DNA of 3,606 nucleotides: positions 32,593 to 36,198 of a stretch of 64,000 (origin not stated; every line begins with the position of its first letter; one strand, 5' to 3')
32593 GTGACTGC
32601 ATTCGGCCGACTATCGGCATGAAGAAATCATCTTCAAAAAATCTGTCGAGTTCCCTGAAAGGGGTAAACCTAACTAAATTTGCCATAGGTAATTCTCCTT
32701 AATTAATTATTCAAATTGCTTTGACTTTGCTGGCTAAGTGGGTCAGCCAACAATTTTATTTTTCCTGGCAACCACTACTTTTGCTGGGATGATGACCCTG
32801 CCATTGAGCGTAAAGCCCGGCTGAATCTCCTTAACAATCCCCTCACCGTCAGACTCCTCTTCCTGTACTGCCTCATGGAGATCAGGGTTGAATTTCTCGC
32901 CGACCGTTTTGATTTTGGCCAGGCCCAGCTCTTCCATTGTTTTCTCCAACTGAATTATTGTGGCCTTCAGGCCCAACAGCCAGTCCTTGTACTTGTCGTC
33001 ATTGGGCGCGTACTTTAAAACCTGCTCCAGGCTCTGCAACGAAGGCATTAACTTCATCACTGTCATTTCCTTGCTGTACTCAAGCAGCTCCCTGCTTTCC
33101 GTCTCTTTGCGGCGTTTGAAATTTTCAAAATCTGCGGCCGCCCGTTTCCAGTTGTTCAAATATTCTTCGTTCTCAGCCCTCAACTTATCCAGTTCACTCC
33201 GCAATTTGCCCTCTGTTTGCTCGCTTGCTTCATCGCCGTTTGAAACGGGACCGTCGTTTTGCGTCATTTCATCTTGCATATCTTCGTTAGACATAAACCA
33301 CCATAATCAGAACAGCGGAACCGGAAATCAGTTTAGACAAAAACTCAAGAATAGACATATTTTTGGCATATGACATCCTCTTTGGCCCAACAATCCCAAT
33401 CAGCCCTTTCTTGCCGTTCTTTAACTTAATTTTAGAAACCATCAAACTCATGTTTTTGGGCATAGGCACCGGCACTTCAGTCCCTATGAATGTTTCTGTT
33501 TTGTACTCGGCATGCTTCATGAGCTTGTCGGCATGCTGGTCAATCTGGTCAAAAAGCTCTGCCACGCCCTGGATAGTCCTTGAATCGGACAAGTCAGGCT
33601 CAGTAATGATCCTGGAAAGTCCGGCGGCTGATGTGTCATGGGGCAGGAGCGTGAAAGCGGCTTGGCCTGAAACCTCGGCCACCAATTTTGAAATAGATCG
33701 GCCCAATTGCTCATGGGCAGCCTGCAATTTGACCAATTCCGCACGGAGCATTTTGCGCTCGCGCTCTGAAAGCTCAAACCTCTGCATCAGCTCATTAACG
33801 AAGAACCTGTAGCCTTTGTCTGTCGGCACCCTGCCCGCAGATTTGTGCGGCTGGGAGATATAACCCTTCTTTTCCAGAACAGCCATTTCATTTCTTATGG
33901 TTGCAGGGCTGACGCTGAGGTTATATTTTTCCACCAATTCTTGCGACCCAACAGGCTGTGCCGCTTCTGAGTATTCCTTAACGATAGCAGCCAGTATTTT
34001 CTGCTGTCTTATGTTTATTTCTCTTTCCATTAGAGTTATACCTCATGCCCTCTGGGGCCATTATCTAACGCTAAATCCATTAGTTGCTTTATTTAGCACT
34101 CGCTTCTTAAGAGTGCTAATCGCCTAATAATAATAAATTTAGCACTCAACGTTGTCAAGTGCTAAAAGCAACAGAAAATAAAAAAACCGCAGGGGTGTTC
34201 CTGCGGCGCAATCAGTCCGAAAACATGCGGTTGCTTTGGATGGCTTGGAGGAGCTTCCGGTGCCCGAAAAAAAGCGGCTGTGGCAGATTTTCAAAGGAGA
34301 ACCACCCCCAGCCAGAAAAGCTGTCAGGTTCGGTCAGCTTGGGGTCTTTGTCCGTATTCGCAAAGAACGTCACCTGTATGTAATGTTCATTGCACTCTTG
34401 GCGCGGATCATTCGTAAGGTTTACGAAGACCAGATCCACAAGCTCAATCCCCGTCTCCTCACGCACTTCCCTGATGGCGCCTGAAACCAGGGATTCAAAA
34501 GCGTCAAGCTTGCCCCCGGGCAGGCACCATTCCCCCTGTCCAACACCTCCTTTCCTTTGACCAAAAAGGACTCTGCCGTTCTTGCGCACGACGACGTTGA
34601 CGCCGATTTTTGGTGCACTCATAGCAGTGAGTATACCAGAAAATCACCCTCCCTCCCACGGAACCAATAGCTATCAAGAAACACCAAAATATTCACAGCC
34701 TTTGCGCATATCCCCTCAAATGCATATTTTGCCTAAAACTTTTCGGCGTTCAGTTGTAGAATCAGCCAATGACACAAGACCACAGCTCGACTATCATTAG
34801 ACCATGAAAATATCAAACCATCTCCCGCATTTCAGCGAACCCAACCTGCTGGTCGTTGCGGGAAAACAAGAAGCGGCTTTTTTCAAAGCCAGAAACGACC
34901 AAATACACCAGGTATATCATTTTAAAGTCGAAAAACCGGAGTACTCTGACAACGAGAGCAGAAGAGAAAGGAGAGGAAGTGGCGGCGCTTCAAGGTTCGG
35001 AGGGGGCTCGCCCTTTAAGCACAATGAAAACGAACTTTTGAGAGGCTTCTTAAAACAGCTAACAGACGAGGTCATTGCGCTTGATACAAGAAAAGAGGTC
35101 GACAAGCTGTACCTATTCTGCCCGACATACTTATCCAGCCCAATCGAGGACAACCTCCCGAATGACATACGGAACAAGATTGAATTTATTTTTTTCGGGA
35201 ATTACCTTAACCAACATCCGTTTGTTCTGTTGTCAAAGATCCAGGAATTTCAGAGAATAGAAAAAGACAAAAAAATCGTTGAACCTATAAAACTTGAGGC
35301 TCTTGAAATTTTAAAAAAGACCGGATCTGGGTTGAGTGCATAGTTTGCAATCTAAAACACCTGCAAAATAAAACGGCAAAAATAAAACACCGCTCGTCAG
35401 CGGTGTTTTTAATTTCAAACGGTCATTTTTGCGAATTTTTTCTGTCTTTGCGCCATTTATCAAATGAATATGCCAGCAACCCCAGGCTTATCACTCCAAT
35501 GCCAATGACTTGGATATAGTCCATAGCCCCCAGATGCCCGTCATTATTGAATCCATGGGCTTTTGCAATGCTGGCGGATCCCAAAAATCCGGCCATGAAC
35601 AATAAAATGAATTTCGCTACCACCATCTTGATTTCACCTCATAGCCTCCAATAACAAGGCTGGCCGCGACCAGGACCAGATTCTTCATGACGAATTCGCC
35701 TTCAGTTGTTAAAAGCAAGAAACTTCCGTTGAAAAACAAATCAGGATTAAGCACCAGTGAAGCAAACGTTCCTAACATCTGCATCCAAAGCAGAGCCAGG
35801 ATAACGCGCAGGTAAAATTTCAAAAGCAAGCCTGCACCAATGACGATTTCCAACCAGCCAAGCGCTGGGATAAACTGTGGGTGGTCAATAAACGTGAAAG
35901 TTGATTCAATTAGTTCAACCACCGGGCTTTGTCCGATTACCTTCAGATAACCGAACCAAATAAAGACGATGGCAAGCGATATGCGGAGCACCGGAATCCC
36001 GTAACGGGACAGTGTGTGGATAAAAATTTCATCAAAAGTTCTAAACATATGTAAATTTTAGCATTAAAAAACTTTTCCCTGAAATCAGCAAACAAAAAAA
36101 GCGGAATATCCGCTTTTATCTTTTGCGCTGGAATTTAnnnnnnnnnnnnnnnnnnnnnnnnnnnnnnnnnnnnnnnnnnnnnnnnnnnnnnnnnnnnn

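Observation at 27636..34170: Heat-shock operon hrcA-grpE-hsp20-dnaK-DUF3467-membrane protein-dnaJ with dual CIRCE operators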

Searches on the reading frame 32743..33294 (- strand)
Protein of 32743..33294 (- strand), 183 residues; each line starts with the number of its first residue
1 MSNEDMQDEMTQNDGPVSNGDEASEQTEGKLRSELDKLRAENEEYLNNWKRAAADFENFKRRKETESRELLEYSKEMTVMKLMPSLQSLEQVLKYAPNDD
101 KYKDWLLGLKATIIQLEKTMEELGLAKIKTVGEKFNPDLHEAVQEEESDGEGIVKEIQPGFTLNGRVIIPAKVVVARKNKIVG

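Call 6: search_protein_families(library=pfam, proteins=[window:32743-33294:-], max_evalue=0.01)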
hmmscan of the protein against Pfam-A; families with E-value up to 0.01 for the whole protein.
window:32743-33294:- (183 aa): 1 family
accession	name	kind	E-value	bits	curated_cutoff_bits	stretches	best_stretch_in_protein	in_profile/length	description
PF01025.24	GrpE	-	1.1e-38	133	25.8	1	20-176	5-164/165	GrpE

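Call 7: search_protein_families(library=ncbifam, proteins=[window:32743-33294:-], max_evalue=0.01)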
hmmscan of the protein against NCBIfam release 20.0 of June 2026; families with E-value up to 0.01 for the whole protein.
window:32743-33294:- (183 aa): 26 families (the best 25 are shown)
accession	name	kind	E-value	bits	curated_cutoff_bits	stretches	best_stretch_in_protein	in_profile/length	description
NF010738.0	PRK14140.1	equivalog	2.7e-30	105.5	137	1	7-176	17-190/191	nucleotide exchange factor GrpE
NF010737.0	PRK14139.1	equivalog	8.1e-26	91.1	164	1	10-178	19-187/188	nucleotide exchange factor GrpE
NF010741.0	PRK14143.1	equivalog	6.3e-25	88.1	184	1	8-177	53-226/258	nucleotide exchange factor GrpE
NF010759.0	PRK14162.1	equivalog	3.2e-24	85.7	176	1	11-176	25-193/194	nucleotide exchange factor GrpE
NF010750.0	PRK14153.1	equivalog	6.4e-24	84.6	194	1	9-179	15-189/194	nucleotide exchange factor GrpE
NF010743.0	PRK14145.1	equivalog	7.4e-24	84.7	186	1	7-177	30-200/200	nucleotide exchange factor GrpE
NF010747.0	PRK14149.1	equivalog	1.2e-23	83.7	176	1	20-178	31-190/191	nucleotide exchange factor GrpE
NF010755.0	PRK14158.1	equivalog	2.5e-23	82.6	200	1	18-179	29-196/198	nucleotide exchange factor GrpE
NF010752.0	PRK14155.1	equivalog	6.4e-23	81.2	194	1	10-179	1-173/208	nucleotide exchange factor GrpE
NF010748.0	PRK14150.1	equivalog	1.9e-22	79.7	152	1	13-177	29-196/198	nucleotide exchange factor GrpE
NF010749.0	PRK14151.1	equivalog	1.6e-20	73.6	231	1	6-177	6-175/188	nucleotide exchange factor GrpE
NF010756.0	PRK14159.1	equivalog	1.5e-18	67.3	171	1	18-177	14-176/176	nucleotide exchange factor GrpE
NF010753.0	PRK14156.1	equivalog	1.7e-17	63.8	172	1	3-176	10-179/180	nucleotide exchange factor GrpE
NF010745.0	PRK14147.1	equivalog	1.8e-17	63.7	184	1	19-178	10-171/172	nucleotide exchange factor GrpE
NF010742.0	PRK14144.1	equivalog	6e-17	62.1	215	1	40-178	59-199/199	nucleotide exchange factor GrpE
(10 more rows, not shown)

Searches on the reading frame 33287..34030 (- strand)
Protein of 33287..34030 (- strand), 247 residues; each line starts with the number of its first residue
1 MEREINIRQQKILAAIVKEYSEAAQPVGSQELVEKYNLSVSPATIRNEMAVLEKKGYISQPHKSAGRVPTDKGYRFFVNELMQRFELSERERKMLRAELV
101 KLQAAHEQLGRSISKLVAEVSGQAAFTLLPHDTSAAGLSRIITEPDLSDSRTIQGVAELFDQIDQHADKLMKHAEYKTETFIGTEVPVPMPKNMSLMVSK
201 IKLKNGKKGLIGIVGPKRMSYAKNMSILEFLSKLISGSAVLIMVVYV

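Call 6: search_protein_families(library=pfam, proteins=[window:33287-34030:-], max_evalue=0.01)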
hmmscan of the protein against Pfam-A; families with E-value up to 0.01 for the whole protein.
window:33287-34030:- (247 aa): 5 families
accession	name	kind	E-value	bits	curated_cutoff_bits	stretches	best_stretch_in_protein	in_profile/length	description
PF01628.27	HrcA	-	1.8e-17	64.5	22.2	1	77-224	77-214/215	HrcA protein C terminal domain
PF01726.22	LexA_DNA_bind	-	1.1e-05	25.5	23.7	1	7-61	6-60/65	LexA DNA binding domain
PF03444.21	HrcA_DNA-bdg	-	1.1e-05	25.4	21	1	8-77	5-73/79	Winged helix-turn-helix transcription repressor, HrcA DNA-binding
PF08220.18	HTH_DeoR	-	0.00037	20.6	21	1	29-62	17-48/57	DeoR-like helix-turn-helix domain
PF08279.18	HTH_11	-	0.00045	20.5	25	1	15-57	4-44/55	HTH domain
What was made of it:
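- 33287..34030 (-): hrcA, encoding a short (247 aa) HrcA repressor. Call 6 (PF01628, PF03444).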

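Call 7: search_protein_families(library=ncbifam, proteins=[window:33287-34030:-], max_evalue=0.01)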
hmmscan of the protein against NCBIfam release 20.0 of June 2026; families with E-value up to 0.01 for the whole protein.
window:33287-34030:- (247 aa): 6 families
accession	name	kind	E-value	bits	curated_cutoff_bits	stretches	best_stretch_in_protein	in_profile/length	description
TIGR00331.1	hrcA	equivalog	1.9e-58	198.7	197.2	2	8-131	3-127/338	heat-inducible transcriptional repressor HrcA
NF003033.0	PRK03911.1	equivalog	2.1e-17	63.7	248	1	9-95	7-94/264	HrcA family transcriptional regulator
TIGR00498.1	lexA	equivalog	8.9e-05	22.2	110.95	1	5-61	4-59/203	transcriptional repressor LexA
TIGR02404.1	trehalos_R_Bsub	equivalog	0.00027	20.7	211.95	1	13-117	10-112/233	trehalose operon repressor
NF053704.1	TransRegCcpNBacil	equivalog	0.0019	17.6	260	1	4-72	2-62/208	transcriptional regulator CcpN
NF040755.1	AgaR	equivalog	0.0036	16.4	260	1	29-65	23-57/256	transcriptional repressor AgaR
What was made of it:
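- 33287..34030 (-): Call 7 (TIGR00331, 198.7 bits against a cut-off of 197.2).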

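Call 89: search_solved_structures(query=window:33287-34030:-, max_evalue=0.001, show_alignments=1)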
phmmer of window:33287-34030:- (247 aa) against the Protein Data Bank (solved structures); distinct sequences matched with E-value up to 0.001: 1.
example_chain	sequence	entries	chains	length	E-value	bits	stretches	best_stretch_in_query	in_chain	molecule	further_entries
1stz_A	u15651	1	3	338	1.1e-21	80.9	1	3-85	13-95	Heat-inducible transcription repressor hrcA homolog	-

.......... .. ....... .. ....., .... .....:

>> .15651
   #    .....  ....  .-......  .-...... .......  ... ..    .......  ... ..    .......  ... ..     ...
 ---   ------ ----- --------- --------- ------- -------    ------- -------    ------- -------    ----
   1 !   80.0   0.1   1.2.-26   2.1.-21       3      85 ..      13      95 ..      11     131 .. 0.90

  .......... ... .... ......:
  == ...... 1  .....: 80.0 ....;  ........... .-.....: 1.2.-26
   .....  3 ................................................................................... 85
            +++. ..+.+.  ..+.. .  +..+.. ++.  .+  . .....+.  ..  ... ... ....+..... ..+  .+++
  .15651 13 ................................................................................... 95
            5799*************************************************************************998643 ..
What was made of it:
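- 33287..34030 (-): Call 89 (N-terminal winged helix matches T. maritima HrcA 1STZ, E 1e-21).
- On HrcA/CIRCE class I heat-shock operon: The N-terminal domain matches T. maritima HrcA 1STZ at E 1e-21 (call 89).
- Closest known: HrcA/CIRCE-controlled dnaK operon of Firmicutes. Different: HrcA is about 90 residues shorter (247 aa against 338 aa, calls 7, 89).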

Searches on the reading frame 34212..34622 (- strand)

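Call 82: search_protein_families(library=pfam, proteins=[window:34212-34622:-], max_evalue=0.01)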
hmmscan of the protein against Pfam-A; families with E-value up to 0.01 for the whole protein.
window:34212-34622:- (136 aa): 2 families
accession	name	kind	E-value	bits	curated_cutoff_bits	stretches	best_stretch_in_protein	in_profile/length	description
PF00293.34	NUDIX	-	3.4e-23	82.6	21.1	1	6-126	4-132/134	NUDIX domain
PF14815.12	NUDIX_4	-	0.00042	20.5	35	1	10-62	4-54/113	NUDIX domain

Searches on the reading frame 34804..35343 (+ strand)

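Call 82: search_protein_families(library=pfam, proteins=[window:34804-35343:+], max_evalue=0.01)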
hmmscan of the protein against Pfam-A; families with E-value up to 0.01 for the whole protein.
window:34804-35343:+ (179 aa): 3 families
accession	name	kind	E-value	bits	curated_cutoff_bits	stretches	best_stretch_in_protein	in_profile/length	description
PF18854.6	baeRF_family10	-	9.3e-05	23.2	27.1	1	13-126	15-119/143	Bacterial archaeo-eukaryotic release factor family 10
PF18856.6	baeRF_family12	-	0.00052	21.1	27.7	1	16-126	4-118/138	Bacterial archaeo-eukaryotic release factor family 12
PF10116.14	Host_attach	-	0.0033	18.4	26.7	1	16-123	2-115/138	Protein required for attachment to host cells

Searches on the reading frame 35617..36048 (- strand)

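Call 82: search_protein_families(library=pfam, proteins=[window:35617-36048:-], max_evalue=0.01)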
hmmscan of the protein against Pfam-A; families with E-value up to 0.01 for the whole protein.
window:35617-36048:- (143 aa): 3 families
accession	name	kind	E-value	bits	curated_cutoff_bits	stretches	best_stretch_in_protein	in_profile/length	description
PF04224.18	DUF417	-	3.9e-08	33.5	27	2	62-137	89-170/175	Protein of unknown function, DUF417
PF07681.17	DoxX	-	2.4e-05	25.3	23.6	1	20-96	4-81/85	DoxX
PF07291.16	MauE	-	0.0025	18.5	27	1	18-100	5-88/128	Methylamine utilisation protein MauE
